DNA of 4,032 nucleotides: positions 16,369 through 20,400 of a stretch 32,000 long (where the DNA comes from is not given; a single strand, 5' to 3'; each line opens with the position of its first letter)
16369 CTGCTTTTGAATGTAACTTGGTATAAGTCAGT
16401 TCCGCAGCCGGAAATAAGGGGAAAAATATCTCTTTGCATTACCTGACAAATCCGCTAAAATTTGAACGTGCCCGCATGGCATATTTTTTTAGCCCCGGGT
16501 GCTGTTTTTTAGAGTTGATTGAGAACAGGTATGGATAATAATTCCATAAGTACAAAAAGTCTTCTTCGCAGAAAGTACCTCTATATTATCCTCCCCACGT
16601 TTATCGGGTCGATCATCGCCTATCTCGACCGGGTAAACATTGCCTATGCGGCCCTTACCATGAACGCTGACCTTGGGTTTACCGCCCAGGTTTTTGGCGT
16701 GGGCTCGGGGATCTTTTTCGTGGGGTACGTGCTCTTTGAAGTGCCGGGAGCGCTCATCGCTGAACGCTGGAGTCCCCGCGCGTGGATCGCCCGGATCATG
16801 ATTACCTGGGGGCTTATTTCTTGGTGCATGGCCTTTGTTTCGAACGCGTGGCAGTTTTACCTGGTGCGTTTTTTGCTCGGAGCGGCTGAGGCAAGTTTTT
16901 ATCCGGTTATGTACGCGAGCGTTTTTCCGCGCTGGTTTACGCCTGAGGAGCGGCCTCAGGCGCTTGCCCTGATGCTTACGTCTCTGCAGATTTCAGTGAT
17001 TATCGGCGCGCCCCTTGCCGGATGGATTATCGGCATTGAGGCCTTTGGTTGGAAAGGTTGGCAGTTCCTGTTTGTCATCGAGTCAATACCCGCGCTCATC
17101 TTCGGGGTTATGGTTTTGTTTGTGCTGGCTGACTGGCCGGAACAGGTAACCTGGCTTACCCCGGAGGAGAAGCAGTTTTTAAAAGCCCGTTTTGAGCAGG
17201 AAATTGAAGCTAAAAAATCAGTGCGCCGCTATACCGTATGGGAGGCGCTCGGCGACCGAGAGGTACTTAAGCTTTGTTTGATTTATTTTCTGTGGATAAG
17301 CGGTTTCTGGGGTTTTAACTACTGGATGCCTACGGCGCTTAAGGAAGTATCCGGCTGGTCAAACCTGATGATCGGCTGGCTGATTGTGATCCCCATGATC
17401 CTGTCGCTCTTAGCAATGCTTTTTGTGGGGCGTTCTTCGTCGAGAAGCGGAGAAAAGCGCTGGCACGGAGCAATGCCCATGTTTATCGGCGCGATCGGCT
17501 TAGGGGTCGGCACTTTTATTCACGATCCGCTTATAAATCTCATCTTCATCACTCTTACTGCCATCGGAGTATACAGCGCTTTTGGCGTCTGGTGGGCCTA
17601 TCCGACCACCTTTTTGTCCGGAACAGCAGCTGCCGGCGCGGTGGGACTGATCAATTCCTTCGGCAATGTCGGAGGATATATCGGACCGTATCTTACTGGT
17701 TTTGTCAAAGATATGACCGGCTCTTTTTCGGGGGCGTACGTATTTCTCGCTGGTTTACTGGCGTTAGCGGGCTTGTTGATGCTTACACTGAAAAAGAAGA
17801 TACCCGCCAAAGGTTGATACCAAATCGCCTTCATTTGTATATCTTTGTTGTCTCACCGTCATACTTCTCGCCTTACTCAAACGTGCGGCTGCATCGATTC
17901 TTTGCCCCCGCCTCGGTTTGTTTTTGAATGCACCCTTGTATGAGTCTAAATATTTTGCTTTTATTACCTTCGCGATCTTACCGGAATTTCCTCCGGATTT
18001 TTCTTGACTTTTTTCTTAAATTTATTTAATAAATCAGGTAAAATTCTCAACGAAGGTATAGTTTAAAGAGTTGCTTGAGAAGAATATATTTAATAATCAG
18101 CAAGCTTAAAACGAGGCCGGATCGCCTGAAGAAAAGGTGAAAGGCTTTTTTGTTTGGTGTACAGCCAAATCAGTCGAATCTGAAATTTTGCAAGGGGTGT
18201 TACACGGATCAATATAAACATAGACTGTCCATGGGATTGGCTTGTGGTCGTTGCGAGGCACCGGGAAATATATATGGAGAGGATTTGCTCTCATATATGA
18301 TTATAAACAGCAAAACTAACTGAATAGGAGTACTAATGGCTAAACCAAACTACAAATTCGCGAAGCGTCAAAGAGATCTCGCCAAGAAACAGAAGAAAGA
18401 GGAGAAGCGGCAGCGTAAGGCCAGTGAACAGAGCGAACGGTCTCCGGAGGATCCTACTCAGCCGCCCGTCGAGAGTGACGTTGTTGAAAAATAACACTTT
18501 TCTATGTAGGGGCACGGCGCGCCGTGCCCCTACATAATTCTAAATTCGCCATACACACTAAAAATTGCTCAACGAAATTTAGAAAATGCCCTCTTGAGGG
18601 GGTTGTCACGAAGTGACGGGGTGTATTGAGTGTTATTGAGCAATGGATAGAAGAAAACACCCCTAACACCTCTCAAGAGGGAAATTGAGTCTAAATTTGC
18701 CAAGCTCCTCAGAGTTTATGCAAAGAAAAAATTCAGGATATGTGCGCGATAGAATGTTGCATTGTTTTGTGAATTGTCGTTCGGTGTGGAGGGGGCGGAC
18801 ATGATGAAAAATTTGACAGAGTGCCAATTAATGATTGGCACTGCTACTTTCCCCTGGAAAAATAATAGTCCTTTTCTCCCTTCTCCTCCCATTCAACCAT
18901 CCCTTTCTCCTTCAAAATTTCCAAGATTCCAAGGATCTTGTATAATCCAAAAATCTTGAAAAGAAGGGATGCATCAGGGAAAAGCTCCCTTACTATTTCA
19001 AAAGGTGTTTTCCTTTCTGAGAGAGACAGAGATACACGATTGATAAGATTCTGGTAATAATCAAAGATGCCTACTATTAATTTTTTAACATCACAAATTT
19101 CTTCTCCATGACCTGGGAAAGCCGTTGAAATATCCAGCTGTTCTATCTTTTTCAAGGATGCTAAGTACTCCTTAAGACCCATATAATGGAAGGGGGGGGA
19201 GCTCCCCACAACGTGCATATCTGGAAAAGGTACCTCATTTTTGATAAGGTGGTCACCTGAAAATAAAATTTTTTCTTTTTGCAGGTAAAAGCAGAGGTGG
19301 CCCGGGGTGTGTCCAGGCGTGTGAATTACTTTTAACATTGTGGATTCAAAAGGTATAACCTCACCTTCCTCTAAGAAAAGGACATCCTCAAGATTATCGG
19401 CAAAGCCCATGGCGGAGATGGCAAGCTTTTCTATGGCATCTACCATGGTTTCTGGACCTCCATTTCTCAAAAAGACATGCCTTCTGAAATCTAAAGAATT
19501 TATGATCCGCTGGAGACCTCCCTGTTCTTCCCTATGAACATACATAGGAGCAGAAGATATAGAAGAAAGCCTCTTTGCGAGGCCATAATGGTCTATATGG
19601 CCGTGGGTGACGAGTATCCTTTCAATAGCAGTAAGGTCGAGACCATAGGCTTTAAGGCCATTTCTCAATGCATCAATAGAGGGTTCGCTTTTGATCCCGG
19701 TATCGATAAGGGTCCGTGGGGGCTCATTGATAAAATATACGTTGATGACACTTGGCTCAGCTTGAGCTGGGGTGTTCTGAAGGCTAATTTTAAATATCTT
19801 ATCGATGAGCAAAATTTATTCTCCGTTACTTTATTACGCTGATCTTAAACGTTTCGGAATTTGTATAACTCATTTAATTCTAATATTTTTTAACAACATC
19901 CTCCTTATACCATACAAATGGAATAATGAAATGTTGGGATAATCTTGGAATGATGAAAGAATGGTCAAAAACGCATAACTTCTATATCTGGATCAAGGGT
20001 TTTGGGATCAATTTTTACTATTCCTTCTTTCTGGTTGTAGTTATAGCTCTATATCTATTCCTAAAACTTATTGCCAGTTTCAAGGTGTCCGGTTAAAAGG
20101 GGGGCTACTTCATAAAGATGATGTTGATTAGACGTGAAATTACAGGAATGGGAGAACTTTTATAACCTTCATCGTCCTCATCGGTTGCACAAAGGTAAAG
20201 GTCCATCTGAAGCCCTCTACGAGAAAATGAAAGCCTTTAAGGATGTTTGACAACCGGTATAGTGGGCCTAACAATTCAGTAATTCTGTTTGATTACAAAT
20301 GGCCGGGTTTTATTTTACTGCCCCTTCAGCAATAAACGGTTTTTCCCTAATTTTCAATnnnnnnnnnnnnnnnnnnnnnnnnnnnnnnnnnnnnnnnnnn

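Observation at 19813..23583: Accessory module: tryptophanase-family PLP lyase co-transcribed with a B12-domain radical SAM enzyme, next to an IS scar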

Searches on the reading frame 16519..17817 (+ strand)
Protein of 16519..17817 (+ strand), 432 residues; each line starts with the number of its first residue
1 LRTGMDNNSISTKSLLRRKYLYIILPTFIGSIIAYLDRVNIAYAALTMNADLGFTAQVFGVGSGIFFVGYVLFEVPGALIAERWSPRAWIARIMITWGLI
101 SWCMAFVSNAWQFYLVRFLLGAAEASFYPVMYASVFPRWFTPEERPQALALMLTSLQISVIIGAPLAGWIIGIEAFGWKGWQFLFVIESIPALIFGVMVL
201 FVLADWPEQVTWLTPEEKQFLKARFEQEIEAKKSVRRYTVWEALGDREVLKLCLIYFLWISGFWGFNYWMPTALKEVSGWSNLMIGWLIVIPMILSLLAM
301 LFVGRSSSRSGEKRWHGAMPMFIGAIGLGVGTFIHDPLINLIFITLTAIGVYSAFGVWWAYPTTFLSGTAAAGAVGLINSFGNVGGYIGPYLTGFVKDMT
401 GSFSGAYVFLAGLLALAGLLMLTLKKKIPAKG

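Call 3: search_protein_families(library=pfam, proteins=[window:16519-17817:+], max_evalue=0.01)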
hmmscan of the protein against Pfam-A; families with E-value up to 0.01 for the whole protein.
window:16519-17817:+ (432 aa): 2 families
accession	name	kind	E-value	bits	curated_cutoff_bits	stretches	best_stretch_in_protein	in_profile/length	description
PF07690.21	MFS_1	-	3.5e-51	174.6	33.4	2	28-386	2-343/347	Major Facilitator Superfamily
PF11700.14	ATG22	-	0.00084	18.6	24.1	0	380-424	428-472/482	Vacuole effluxer Atg22 like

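Call 4: search_protein_families(library=ncbifam, proteins=[window:16519-17817:+], max_evalue=0.01)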
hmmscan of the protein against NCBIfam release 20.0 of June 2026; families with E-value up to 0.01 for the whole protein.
window:16519-17817:+ (432 aa): 12 families
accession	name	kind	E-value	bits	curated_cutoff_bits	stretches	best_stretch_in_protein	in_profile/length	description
TIGR00893.1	2A0114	subfamily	1.8e-86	290.6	395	1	31-424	3-398/399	D-galactonate transporter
TIGR02332.1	HpaX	equivalog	1.8e-75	254.6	615.4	1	21-415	7-411/412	4-hydroxyphenylacetate permease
TIGR00881.1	2A0104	subfamily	3.8e-27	95.3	407.75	1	28-401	1-374/379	phosphoglycerate transporter protein PgtP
TIGR00894.1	2A0114euk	subfamily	3.1e-19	68.9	626.45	1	60-305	79-319/465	Na(+)-dependent inorganic phosphate cotransporter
TIGR00895.1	2A0115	subfamily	6.8e-17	61.5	418.55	1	9-396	4-397/398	aromatic acid/H+ symport family MFS transporter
TIGR00880.1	2_A_01_02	superfamily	7.1e-11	42.4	131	1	65-204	2-139/141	multidrug resistance protein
NF012180.1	tet_MFS_43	exception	1.7e-07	30.7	999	1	33-206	32-201/484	tetracycline efflux MFS transporter Tet(43)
NF008586.0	PRK11551.1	equivalog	1e-06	28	410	1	27-428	20-399/406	3-(3-hydroxy-phenyl)propionate transporter MhpT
NF008661.1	PRK11663.1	subfamily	2.1e-06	27.1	564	1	17-422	25-428/439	MFS transporter family glucose-6-phosphate receptor UhpC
TIGR00711.1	efflux_EmrB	subfamily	0.00012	20.9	230.2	1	26-205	6-179/485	DHA2 family efflux MFS transporter permease subunit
NF047787.1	PhglyTportPgtP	equivalog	0.00013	20.9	750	1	16-415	23-428/451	phosphoglycerate transporter PgtP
NF000089.1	qac_MFS_AB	exception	0.0014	17.5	900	1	65-203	62-195/514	QacA/B family quaternary ammonium compound efflux MFS transporter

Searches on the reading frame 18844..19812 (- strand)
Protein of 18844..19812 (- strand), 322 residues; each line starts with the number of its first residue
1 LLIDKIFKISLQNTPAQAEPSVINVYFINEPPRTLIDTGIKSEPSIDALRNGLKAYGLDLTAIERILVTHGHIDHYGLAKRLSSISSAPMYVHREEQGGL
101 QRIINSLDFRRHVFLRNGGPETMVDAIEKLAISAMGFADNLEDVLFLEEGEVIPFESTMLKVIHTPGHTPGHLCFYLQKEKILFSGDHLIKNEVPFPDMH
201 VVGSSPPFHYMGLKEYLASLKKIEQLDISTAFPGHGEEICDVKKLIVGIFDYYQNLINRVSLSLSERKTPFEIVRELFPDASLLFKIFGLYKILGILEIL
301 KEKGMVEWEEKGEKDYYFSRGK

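Call 3: search_protein_families(library=pfam, proteins=[window:18844-19812:-], max_evalue=0.01)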
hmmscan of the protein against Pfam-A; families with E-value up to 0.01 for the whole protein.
window:18844-19812:- (322 aa): 3 families
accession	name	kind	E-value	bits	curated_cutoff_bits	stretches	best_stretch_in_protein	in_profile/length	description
PF00753.33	Lactamase_B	-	2.7e-32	112.8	22.7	1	20-235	3-196/196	Metallo-beta-lactamase superfamily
PF19583.5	ODP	-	1.4e-07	32.1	27.2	1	123-236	84-194/194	ODP family beta lactamase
PF12706.13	Lactamase_B_2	-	0.00019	21.5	27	1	35-112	4-82/200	Beta-lactamase superfamily domain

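Call 4: search_protein_families(library=ncbifam, proteins=[window:18844-19812:-], max_evalue=0.01)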
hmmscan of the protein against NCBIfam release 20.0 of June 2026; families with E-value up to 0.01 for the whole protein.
window:18844-19812:- (322 aa): 35 families (the best 25 are shown)
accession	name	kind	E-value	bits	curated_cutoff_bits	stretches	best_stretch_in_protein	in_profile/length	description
NF053820.1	MBLfold_Strvi7410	exception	6.8e-27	94.8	525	1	34-275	36-293/343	Strvi_7410 family MBL fold metallo-hydrolase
TIGR03413.1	GSH_gloB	equivalog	5.7e-14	52.1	200.8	1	145-190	84-129/248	hydroxyacylglutathione hydrolase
NF033105.1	bla_subclass_B3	equivalog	7.9e-14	51.6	240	1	34-237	35-214/257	subclass B3 metallo-beta-lactamase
NF012229.1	bla_class_B_core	domain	7.4e-10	39.2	100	1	33-177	26-138/139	metallo-beta-lactamase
NF047979.1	lactonase_AidB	equivalog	2.4e-08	33.6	360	1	23-189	51-207/271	AidB family quorum-quenching N-acyl homoserine lactonase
NF000469.2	CAR_gen_B3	exception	3.6e-08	32.7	500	1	35-90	87-140/311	CAR family subclass B3 metallo-beta-lactamase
NF041804.1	MBL_fold_SolJ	exception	3.8e-08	32.8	350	1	46-97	40-88/224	solanimycin biosynthesis MBL-fold hydrolase SolJ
NF000458.2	blaPEDO-2_fam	exception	1.2e-07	31.4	550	1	28-99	58-127/285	PEDO-2 family subclass B3 metallo-beta-lactamase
TIGR04558.1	SoxH_rel_PQQ_1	hypoth_equivalog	3.2e-07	29.7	300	1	153-279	142-256/285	quinoprotein relay system zinc metallohydrolase 1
NF007597.0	PRK10241.1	equivalog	8.7e-07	28.5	421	1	142-190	84-130/251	hydroxyacylglutathione hydrolase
TIGR04559.1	SoxH_rel_PQQ_2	hypoth_equivalog_domain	5.9e-06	25.9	280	1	61-267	66-244/283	quinoprotein relay system zinc metallohydrolase 2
NF000457.2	blaPEDO-1_fam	exception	6.8e-06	25.7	550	1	25-192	54-199/286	PEDO-1 family subclass B3 metallo-beta-lactamase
NF045699.1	AHLLactAiiA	equivalog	1.8e-05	24.1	375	0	160-225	161-222/251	quorum-quenching N-acyl homoserine lactonase AiiA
NF008887.0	PRK11921.1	equivalog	2.6e-05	23.3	635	1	21-96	33-106/396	anaerobic nitric oxide reductase flavorubredoxin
NF033185.1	B3_Acin_new2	exception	3.7e-05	23.1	625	0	34-86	63-113/285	putative subclass B3 metallo-beta-lactamase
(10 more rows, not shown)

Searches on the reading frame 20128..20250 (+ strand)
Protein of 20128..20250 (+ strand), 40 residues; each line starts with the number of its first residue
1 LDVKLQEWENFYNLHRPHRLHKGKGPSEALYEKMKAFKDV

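Call 35: search_protein_families(library=pfam, max_evalue=1, proteins=[window:20128-20250:+])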
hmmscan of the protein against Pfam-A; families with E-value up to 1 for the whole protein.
window:20128-20250:+ (40 aa): 2 families
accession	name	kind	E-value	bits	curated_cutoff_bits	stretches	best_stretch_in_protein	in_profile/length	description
PF13683.12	rve_3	-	0.012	15.8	26.5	1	2-26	43-67/67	Integrase core domain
PF11007.13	CotJA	-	0.1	12.9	25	0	3-15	7-19/35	Spore coat associated protein JA (CotJA)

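Call 62: search_dna_similar(query=window:20134-20247:+, collection=plasmids, mode=protein, max_evalue=0.01, max_rows=10)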
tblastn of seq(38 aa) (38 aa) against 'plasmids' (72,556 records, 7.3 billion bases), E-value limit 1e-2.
Records with a match: 69; places in all: 75; records where one place covers at least 80% of the query: 59.
Best place of each record, by identity: 60-80% 10; <60% 59.
By first word of the organism name: Piscirickettsia 35; Providencia 7; Escherichia 7; Agrobacterium 4; Klebsiella 4; Proteus 2; Martelella 2; Roseovarius 1; Pseudosulfitobacter 1; Aliiroseovarius 1; and 5 more.
By predicted mobility (MOB-suite, as given by PLSDB): non-mobilizable 49; mobilizable 12; conjugative 8.
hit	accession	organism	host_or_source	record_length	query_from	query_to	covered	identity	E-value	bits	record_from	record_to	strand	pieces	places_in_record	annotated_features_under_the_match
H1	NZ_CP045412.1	Roseovarius sp. THAF8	pure culture,Surface of a polyethylene ...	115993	1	32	84%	65.6%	5e-6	47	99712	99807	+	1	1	none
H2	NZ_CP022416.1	Pseudosulfitobacter pseudonitzschiae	Skeletonema marinoi strain RO5AC,Cell ...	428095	1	32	84%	62.5%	5e-6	47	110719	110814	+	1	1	none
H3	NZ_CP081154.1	Aliiroseovarius sp. M344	-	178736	1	32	84%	62.5%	7e-5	44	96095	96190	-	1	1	none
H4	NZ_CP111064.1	Chondrinema litorale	Seaweed,red alga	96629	2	32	82%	64.5%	6e-6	47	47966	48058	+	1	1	IS481 family transposase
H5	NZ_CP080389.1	Agrobacterium cucumeris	Cucumber,pure bacterial ...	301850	1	38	100%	50.0%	5e-5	44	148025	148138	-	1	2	none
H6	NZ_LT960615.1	Hartmannibacter diazotrophicus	-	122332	1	38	100%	50.0%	1e-3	40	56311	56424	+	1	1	IS481 family transposase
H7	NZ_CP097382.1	Providencia stuartii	Homo sapiens,sputum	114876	2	32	82%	61.3%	6e-5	44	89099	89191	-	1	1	IS481 family transposase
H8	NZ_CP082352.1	Providencia rettgeri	soil suspension,soil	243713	2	32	82%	61.3%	7e-5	44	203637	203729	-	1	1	none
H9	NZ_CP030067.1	Klebsiella pneumoniae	Homo sapiens,urine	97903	2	32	82%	61.3%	9e-5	43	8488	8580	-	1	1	none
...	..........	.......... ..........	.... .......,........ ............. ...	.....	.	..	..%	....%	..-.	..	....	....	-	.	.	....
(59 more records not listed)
